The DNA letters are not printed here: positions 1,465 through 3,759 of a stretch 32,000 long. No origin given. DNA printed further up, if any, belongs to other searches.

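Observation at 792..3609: Glycyl radical enzyme and its activase embedded in a capsular polysaccharide operon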

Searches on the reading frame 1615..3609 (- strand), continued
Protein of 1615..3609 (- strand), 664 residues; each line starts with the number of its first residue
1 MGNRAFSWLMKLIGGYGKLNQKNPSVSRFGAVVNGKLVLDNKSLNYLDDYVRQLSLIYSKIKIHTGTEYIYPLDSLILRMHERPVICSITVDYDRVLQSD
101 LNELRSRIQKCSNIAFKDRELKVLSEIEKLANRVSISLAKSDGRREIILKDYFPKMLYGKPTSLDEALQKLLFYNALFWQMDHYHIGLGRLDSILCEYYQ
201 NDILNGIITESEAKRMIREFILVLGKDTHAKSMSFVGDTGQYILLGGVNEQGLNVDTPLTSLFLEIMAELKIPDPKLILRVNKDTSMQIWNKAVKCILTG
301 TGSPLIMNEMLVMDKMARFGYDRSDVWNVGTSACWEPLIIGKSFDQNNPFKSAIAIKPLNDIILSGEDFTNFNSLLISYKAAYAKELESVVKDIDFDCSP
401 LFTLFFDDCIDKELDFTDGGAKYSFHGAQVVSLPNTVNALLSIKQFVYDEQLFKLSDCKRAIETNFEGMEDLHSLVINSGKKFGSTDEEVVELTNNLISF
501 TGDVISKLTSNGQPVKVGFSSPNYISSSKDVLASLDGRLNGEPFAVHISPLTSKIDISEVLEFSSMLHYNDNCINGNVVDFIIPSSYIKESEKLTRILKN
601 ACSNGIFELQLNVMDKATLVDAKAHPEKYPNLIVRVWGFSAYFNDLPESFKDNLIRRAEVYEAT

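Call 52: search_protein_representatives(protein=window:1615-3609:-)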
Query: 664 residues. Proteins with E-value up to 0.001 (for the whole library): 4218; up to 1e-10: 2204; up to 1e-30: 646. The best 150 are listed.
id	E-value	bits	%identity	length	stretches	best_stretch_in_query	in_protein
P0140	1.6e-211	720.9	52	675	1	40-662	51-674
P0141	1.9e-204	697.5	51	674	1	26-661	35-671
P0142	2.5e-202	690.6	58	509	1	157-663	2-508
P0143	2.8e-173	594.6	47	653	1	41-661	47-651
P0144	2.0e-151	522.4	43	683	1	66-662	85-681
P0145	9.0e-149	513.6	43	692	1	67-658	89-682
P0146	3.8e-137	475.2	45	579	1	46-570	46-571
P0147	4.6e-130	451.8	39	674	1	57-658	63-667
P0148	4.0e-128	445.4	39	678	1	32-658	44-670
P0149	1.6e-126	440.1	37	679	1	50-662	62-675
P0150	1.0e-120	421.0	39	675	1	53-662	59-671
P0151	5.4e-120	418.6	39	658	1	42-658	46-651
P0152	9.4e-120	417.7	38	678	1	65-662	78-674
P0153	2.1e-118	413.3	39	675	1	52-662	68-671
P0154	5.4e-118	411.9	39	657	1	48-660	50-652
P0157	1.6e-115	403.8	39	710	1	59-663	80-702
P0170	5.1e-111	388.9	38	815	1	50-658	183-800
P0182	6.3e-106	372.1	40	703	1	162-661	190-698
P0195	1.1e-101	358.1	36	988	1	86-662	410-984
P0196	2.3e-101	357.0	41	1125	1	146-663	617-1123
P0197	5.2e-101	355.8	39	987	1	150-662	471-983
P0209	8.9e-94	331.9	42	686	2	151-410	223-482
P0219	2.2e-86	307.5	37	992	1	129-658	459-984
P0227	3.6e-75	270.5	38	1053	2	60-410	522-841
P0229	5.5e-73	263.2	35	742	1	163-659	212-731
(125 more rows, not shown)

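Call 53: search_protein_families(library=pfam, proteins=[P0195, P0196, P0197, P0219, P0227, P0170, P0209, P0157, P0182, P0229], max_evalue=0.001)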
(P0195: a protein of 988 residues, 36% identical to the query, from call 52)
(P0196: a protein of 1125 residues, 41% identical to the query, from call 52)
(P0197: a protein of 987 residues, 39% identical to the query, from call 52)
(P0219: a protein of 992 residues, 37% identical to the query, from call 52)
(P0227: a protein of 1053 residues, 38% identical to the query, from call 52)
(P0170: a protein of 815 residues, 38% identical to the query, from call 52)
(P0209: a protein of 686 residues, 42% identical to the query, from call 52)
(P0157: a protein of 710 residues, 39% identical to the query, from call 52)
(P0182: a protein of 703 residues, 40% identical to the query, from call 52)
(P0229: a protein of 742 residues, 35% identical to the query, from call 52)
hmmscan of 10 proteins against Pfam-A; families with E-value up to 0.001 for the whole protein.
P0195 (988 aa): 5 families
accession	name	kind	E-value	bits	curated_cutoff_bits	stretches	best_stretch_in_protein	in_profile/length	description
PF02901.20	PFL-like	-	1.7e-57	195.9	24.3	1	470-842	239-638/647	Pyruvate formate lyase-like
PF00535.33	Glycos_transf_2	-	8.4e-24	84.8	23.3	1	8-109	3-103/168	Glycosyl transferase family 2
PF01228.26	Gly_radical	-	2.1e-13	51.2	22.2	1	874-965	12-105/106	Glycine radical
PF13641.12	Glyco_tranf_2_3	-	1.8e-08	35.1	27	1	7-108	5-110/230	Glycosyltransferase like family 2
PF11230.13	YjjI-like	-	0.0001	21.2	23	0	479-632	68-205/485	Glycyl radical enzyme YjjI-like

P0196 (1125 aa): 5 families
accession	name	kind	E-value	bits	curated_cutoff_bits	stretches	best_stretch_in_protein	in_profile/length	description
PF02901.20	PFL-like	-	2e-50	172.6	24.3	1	625-974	248-632/647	Pyruvate formate lyase-like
PF01943.22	Polysacc_synt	-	4.7e-29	102.1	28.2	1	9-272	4-272/274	Polysaccharide biosynthesis protein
PF13440.11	Polysacc_synt_3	-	5.7e-20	72.2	23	1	31-324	2-292/293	Polysaccharide biosynthesis protein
PF01228.26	Gly_radical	-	5.2e-13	49.9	22.2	1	1021-1104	21-106/106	Glycine radical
PF03023.19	MurJ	-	1.4e-08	34.3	27.4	1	115-460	99-447/451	Lipid II flippase MurJ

P0197 (987 aa): 5 families
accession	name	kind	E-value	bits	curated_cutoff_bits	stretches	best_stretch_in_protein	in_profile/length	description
PF02901.20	PFL-like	-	6.7e-59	200.6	24.3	1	463-842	232-639/647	Pyruvate formate lyase-like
PF00535.33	Glycos_transf_2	-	5.9e-20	72.3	23.3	1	4-108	1-104/168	Glycosyl transferase family 2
PF13641.12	Glyco_tranf_2_3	-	5.3e-12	46.7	27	1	3-193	3-197/230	Glycosyltransferase like family 2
PF01228.26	Gly_radical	-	1.1e-10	42.4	22.2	1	879-965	18-106/106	Glycine radical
PF13704.12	Glyco_tranf_2_4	-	0.00051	20.9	27.5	0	20-57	7-46/98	Glycosyl transferase family 2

P0219 (992 aa): 4 families
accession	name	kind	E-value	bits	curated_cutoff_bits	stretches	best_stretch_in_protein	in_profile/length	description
PF02901.20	PFL-like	-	2.1e-52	179.1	24.3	1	481-846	245-638/647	Pyruvate formate lyase-like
PF00535.33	Glycos_transf_2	-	1.6e-17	64.4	23.3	1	6-122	3-114/168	Glycosyl transferase family 2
PF01228.26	Gly_radical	-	8.9e-10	39.5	22.2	1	917-970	54-106/106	Glycine radical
PF13641.12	Glyco_tranf_2_3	-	6e-07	30.1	27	1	5-192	5-194/230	Glycosyltransferase like family 2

P0227 (1053 aa): 6 families
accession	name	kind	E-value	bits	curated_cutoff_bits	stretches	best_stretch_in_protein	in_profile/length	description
PF02901.20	PFL-like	-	5.1e-27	95.2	24.3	1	596-791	245-453/647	Pyruvate formate lyase-like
PF01943.22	Polysacc_synt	-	9e-27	94.6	28.2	1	5-269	2-271/274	Polysaccharide biosynthesis protein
PF01228.26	Gly_radical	-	1.4e-13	51.7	22.2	1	958-1031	35-106/106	Glycine radical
PF13440.11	Polysacc_synt_3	-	4.9e-08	33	23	1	29-322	2-292/293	Polysaccharide biosynthesis protein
PF03023.19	MurJ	-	1.2e-07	31.2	27.4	1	140-428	129-425/451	Lipid II flippase MurJ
PF11230.13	YjjI-like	-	3e-06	26.3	23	1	600-1004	69-439/485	Glycyl radical enzyme YjjI-like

P0170 (815 aa): 3 families
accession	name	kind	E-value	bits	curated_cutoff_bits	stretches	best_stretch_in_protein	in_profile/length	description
PF02901.20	PFL-like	-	5.8e-72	243.7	24.3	1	219-662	155-638/647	Pyruvate formate lyase-like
PF01228.26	Gly_radical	-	8.9e-13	49.1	22.2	1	696-786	14-106/106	Glycine radical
PF11230.13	YjjI-like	-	1.2e-05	24.4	23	0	622-760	315-440/485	Glycyl radical enzyme YjjI-like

P0209 (686 aa): 3 families
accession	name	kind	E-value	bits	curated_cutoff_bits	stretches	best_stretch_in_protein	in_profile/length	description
PF02901.20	PFL-like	-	3.6e-30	105.7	24.3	1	255-427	275-451/647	Pyruvate formate lyase-like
PF01228.26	Gly_radical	-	1.4e-14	54.9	22.2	1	575-666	17-106/106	Glycine radical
PF11230.13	YjjI-like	-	3.3e-05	22.9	23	0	214-474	52-275/485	Glycyl radical enzyme YjjI-like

P0157 (710 aa): 2 families
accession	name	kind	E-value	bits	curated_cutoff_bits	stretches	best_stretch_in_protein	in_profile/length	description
PF02901.20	PFL-like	-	1.7e-94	318.2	24.3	1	104-558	150-639/647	Pyruvate formate lyase-like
PF01228.26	Gly_radical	-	4.9e-16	59.6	22.2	1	584-682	4-105/106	Glycine radical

P0182 (703 aa): 2 families
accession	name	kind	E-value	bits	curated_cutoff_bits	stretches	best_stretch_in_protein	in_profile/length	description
PF02901.20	PFL-like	-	4.8e-62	211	24.3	1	99-556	151-639/647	Pyruvate formate lyase-like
PF01228.26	Gly_radical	-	5.3e-12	46.6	22.2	1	601-680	23-105/106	Glycine radical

P0229 (742 aa): 2 families
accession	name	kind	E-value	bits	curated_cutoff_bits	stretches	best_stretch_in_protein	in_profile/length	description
PF02901.20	PFL-like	-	2.7e-153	512.4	24.3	1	119-587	160-637/647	Pyruvate formate lyase-like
PF01228.26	Gly_radical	-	1.2e-23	84.1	22.2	1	614-716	2-106/106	Glycine radical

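Call 54: fold_search(model_id=the predicted structure, library=pdb)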
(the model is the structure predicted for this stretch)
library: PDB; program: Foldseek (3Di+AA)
matches with E <= 10: 305; with E <= 0.001: 79
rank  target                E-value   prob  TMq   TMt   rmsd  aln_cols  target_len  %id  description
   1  5fau_A                9.2e-37  1.00  0.83  0.70   4.6       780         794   17  wild-type choline TMA lyase in complex with choline (released 2016-09-28)
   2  5faw_A                6.2e-36  1.00  0.83  0.69   4.7       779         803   17  T502A mutant of choline TMA-lyase (released 2016-09-28)
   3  5fau_B                1.1e-35  1.00  0.82  0.69   4.8       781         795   17  wild-type choline TMA lyase in complex with choline (released 2016-09-28)
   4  5faw_B                1.2e-35  1.00  0.79  0.65   7.2       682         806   20  T502A mutant of choline TMA-lyase (released 2016-09-28)
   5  5kdp_C                1.3e-35  1.00  0.82  0.68   5.0       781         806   17  E491A mutant of choline TMA-lyase (released 2016-09-28)
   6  5fay_B                1.3e-35  1.00  0.78  0.66   7.7       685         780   19  Y208F mutant of choline TMA-lyase (released 2016-09-28)
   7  1r8w_A                1.5e-35  1.00  0.76  0.65   7.9       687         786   21  Native structure of the B12-independent glycerol dehydratase from clostridium butyricum (released 2004-06-01)
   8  5fay_A                1.6e-35  1.00  0.78  0.65   7.7       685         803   19  Y208F mutant of choline TMA-lyase (released 2016-09-28)
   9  6vue_A                1.7e-35  1.00  0.79  0.66   7.0       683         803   19  wild-type choline TMA lyase in complex with 1-methyl-1,2,3,6-tetrahydropyridin-3-ol (released 2020-11-04)
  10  6nd3_D                1.9e-35  1.00  0.78  0.66   7.3       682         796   19  wild-type choline TMA lyase in complex with betaine aldehyde (released 2019-01-16)
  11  8id1                  3.4e-35  1.00  0.79  0.67   6.5       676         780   23  Crystal structure of N-Methyl-cis-4-hydroxy-L-proline dehydratase in Intestinibacter bartlettii (released 2024-03-27)
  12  5fav_A                3.4e-35  1.00  0.77  0.64   7.8       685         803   19  E491Q mutant of choline TMA-lyase (released 2016-09-28)
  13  9r0v_C                4.0e-35  1.00  0.77  0.64   7.8       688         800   20  CutC IN COMPLEX WITH Inhibitor (released 2026-02-11)
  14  5kdp_A                4.4e-35  1.00  0.82  0.69   5.0       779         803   17  E491A mutant of choline TMA-lyase (released 2016-09-28)
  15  6vue_B                5.6e-35  1.00  0.77  0.64   7.5       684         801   19  wild-type choline TMA lyase in complex with 1-methyl-1,2,3,6-tetrahydropyridin-3-ol (released 2020-11-04)
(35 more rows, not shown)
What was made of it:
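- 1615..3609 (-): Glycyl radical enzyme, 664 aa, of the short 'RVWGF/ACWE' clade. Foldseek TM 0.83 (normalised to the query) to CutC, PD and HplG (call 54).
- On Glycyl radical enzyme superfamily (PFL-like branch): Foldseek TM 0.83 (normalised to the query) to CutC, PD and HplG, probability 1.00 (call 54).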

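Call 56: find_homologous_proteins(query=P0195, max_evalue=1e-30)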
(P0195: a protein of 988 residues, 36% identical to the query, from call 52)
Query P0195 (988 aa): 130 proteins with E <= 1e-30 among 6499 candidates; the best 120 are listed.
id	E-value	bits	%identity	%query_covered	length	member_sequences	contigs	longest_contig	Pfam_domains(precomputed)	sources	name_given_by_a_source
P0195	0.0e+0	2315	100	100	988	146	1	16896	PF13641.13,PF02901.21,PF01228.27,PF00535.33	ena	-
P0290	0.0e+0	2042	87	100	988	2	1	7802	PF13641.13,PF02901.21,PF01228.27,PF00535.33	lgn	-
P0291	0.0e+0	1945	81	100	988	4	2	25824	PF13641.13,PF02901.21,PF01228.27,PF00535.33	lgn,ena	-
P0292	0.0e+0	1894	80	100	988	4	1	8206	PF13641.13,PF02901.21,PF01228.27,PF00535.33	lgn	-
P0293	0.0e+0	1838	77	100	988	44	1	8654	PF13641.13,PF02901.21,PF01228.27,PF00535.33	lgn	-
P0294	0.0e+0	1771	74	100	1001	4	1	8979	PF13641.13,PF02901.21,PF01228.27,PF00535.33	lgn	-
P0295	0.0e+0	1718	72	100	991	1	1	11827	PF13641.13,PF02901.21,PF01228.27,PF00535.33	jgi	-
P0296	0.0e+0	1712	72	100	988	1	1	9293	PF13641.13,PF02901.21,PF01228.27,PF00535.33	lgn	-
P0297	0.0e+0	1710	71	100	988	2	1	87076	PF13641.13,PF02901.21,PF01228.27,PF00535.33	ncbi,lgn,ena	-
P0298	0.0e+0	1688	72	100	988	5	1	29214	PF02901.21,PF01228.27,PF00535.33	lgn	-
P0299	0.0e+0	1673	70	100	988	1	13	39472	PF13641.13,PF02901.21,PF01228.27,PF00535.33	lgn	-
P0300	0.0e+0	1655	69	100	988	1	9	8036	PF13641.13,PF02901.21,PF01228.27,PF00535.33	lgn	-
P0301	0.0e+0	1645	69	100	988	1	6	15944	PF13641.13,PF02901.21,PF01228.27,PF00535.33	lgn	-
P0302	0.0e+0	1633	68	100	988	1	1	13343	PF13641.13,PF02901.21,PF01228.27,PF00535.33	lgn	-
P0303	0.0e+0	1628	69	100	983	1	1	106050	PF13641.13,PF02901.21,PF01228.27,PF00535.33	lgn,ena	-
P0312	0.0e+0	1467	63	100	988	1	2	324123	PF13641.13,PF02901.21,PF01228.27,PF00535.33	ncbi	-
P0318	0.0e+0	1237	55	100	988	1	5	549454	PF13641.13,PF02901.21,PF01228.27,PF00535.33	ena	-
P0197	0.0e+0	1116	51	100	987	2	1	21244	PF13641.13,PF02901.21,PF01228.27,PF00535.33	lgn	-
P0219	1.6e-278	945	46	100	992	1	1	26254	PF13641.13,PF02901.21,PF01228.27,PF00535.33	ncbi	-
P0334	3.0e-157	543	44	65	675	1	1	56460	PF02901.21,PF01228.27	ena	-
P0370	2.0e-128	448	41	62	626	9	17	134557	PF02901.21,PF01228.27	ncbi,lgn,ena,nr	ncbi:MAG: hypothetical protein HFG51_03345 [Lachnospiraceae bacterium]|nr:hypothetical protein [Lach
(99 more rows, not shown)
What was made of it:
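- GT2-GRE fusions occur in at least 41 clusters (90% identity level) spanning 46-100% identity and many contigs (calls 53, 56).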

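Call 57: find_encoding_contigs(protein=P0312, flank=10000, max_places=2)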
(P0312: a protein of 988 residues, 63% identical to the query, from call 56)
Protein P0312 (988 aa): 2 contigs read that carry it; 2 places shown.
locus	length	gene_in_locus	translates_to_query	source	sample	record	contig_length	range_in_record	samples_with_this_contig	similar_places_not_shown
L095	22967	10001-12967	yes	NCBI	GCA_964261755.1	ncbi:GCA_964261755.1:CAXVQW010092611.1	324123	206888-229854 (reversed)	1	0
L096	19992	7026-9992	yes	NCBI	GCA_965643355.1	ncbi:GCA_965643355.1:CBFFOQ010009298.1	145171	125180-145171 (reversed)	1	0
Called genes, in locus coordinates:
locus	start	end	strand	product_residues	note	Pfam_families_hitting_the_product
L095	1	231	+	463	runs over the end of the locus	-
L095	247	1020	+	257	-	PF01061:ABC2_membrane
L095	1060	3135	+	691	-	PF12733:Cadherin-like, PF00005:ABC_tran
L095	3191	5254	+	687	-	PF00702:Hydrolase (weak)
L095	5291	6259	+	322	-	-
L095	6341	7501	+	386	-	PF03816:LytR_cpsA_psr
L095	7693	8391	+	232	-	-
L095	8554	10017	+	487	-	PF17994:Glft2_N, PF00535:Glycos_transf_2 (weak), PF13641:Glyco_tranf_2_3 (weak)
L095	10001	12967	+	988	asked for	PF00535:Glycos_transf_2, PF13641:Glyco_tranf_2_3 (faint), PF02901:PFL-like, PF01228:Gly_radical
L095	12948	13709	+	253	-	PF13353:Fer4_12, PF04055:Radical_SAM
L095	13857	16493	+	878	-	PF00037:Fer4 (faint), PF12797:Fer4_2 (faint), PF12838:Fer4_7, PF13183:Fer4_8 (faint), PF13187:Fer4_9 (weak), PF14697:Fer4_21 (weak), PF04432:FrhB_FdhB_C, PF04230:PS_pyruv_trans, +1 more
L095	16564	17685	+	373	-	PF01266:DAO (faint), PF13450:NAD_binding_8, PF03275:GLF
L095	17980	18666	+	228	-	-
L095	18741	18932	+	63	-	-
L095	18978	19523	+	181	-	PF04892:VanZ-LLP1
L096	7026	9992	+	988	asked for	PF00535:Glycos_transf_2, PF13641:Glyco_tranf_2_3 (faint), PF02901:PFL-like, PF01228:Gly_radical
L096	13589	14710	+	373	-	PF01266:DAO (faint), PF13450:NAD_binding_8, PF03275:GLF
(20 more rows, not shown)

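Call 58: find_encoding_contigs(protein=P0318, flank=10000, max_places=2)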
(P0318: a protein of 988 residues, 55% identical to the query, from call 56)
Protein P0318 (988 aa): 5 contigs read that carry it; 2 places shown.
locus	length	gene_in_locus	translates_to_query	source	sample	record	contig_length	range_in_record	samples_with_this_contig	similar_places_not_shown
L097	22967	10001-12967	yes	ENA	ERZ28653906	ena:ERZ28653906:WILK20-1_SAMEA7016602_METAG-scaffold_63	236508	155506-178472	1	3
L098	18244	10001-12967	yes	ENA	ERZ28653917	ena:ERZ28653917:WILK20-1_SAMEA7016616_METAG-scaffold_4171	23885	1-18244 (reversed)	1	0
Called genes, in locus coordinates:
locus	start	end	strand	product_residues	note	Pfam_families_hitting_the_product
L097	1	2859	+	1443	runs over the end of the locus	PF09479:Flg_new, PF18998:Flg_new_2, PF09479:Flg_new, PF18998:Flg_new_2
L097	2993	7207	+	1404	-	-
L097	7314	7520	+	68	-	PF02597:ThiS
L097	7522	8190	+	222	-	PF00899:ThiF, PF03435:Sacchrp_dh_NADP (weak)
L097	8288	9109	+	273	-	PF01061:ABC2_membrane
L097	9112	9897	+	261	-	PF00005:ABC_tran, PF13304:AAA_21 (faint)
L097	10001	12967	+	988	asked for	PF00535:Glycos_transf_2, PF13641:Glyco_tranf_2_3, PF02901:PFL-like, PF01228:Gly_radical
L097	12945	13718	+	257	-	PF13353:Fer4_12, PF04055:Radical_SAM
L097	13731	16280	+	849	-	PF00037:Fer4 (faint), PF12838:Fer4_7, PF13187:Fer4_9 (weak), PF13237:Fer4_10 (weak), PF14697:Fer4_21, PF04432:FrhB_FdhB_C, PF04230:PS_pyruv_trans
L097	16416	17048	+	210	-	PF02397:Bac_transf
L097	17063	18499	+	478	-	-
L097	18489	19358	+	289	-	PF14393:DUF4422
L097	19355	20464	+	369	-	PF01266:DAO (weak), PF13450:NAD_binding_8, PF01593:Amino_oxidase, PF03275:GLF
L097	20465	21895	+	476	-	-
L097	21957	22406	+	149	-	PF12844:HTH_19 (weak), PF01381:HTH_3, PF12668:DUF3791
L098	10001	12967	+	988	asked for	PF00535:Glycos_transf_2, PF13641:Glyco_tranf_2_3, PF02901:PFL-like, PF01228:Gly_radical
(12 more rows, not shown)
